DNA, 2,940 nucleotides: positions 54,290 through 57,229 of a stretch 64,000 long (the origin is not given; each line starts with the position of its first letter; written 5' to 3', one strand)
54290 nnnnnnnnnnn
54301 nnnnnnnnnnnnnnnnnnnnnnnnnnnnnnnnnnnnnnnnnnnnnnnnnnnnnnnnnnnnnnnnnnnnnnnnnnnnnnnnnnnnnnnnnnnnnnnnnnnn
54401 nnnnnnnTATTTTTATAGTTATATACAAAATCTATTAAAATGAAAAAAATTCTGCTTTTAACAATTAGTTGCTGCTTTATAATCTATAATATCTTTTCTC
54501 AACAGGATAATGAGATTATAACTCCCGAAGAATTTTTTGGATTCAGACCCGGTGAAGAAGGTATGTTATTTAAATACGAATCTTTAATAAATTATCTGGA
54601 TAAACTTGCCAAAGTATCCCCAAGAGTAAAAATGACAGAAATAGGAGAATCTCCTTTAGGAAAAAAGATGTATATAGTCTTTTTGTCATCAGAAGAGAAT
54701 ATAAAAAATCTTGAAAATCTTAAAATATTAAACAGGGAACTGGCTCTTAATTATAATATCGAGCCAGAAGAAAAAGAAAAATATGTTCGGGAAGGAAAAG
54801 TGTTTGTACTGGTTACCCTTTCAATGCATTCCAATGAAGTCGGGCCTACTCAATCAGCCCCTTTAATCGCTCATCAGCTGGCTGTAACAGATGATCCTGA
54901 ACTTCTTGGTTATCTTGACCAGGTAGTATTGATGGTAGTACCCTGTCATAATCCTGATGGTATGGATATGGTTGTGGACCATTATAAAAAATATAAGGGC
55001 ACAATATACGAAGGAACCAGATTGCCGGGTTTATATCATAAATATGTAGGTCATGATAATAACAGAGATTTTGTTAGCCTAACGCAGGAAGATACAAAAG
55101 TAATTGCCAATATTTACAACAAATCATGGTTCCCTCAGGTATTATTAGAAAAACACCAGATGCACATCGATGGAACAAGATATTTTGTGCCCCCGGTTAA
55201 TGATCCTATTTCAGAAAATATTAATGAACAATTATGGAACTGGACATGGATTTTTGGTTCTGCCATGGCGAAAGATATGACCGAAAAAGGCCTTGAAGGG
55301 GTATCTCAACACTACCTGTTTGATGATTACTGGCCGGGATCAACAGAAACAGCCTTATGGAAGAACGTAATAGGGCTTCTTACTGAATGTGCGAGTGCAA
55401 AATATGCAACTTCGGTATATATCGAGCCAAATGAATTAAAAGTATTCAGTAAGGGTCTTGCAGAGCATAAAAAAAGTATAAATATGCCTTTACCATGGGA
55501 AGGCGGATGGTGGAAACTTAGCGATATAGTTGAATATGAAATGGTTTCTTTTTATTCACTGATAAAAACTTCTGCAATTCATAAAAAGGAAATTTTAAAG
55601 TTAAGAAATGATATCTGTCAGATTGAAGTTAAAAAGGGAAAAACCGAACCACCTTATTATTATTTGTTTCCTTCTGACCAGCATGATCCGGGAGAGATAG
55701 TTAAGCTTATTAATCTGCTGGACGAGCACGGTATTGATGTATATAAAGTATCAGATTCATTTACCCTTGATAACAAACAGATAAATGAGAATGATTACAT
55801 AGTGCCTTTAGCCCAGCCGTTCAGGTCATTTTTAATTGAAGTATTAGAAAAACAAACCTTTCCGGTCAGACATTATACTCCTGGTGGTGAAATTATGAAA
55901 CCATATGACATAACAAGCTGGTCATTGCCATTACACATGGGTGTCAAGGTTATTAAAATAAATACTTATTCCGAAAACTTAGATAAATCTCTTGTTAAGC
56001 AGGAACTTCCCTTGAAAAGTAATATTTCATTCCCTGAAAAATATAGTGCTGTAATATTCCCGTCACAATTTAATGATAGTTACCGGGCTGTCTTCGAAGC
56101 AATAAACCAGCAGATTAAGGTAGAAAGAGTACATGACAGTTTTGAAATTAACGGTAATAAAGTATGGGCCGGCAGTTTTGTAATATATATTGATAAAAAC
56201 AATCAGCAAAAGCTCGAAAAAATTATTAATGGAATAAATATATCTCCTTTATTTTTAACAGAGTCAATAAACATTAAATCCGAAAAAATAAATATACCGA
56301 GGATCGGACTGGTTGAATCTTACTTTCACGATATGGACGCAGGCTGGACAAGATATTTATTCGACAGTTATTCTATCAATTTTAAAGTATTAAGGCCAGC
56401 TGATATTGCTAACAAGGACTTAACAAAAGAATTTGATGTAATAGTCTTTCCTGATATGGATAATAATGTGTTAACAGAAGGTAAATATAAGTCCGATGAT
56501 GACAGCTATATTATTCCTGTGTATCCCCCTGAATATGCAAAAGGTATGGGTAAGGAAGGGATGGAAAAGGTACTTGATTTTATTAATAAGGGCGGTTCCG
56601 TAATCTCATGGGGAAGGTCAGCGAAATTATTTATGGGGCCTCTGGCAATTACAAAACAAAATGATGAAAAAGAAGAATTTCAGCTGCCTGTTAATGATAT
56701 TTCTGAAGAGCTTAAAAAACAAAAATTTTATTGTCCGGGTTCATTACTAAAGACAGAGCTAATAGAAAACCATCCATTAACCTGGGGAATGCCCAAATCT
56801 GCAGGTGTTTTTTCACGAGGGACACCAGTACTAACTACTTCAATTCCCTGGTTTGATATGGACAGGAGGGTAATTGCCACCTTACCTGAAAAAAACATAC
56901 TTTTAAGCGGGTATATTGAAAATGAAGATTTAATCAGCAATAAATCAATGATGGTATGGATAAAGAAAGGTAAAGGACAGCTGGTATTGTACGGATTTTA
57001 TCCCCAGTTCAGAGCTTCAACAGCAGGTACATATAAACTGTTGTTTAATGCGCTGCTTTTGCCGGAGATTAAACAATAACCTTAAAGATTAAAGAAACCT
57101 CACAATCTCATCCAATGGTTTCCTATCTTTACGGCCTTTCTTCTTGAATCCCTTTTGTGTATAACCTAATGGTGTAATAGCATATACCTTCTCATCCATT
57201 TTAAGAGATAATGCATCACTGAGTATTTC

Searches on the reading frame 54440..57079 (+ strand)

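Call 76: search_protein_families(library=pfam, proteins=[window:54440-57079:+], max_evalue=0.0001)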
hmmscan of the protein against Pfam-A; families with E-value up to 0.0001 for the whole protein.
window:54440-57079:+ (879 aa): 1 family
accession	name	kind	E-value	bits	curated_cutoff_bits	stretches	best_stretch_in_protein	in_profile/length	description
PF00246.29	Peptidase_M14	-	1.1e-13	51.9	21.6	1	50-215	2-137/286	Zinc carboxypeptidase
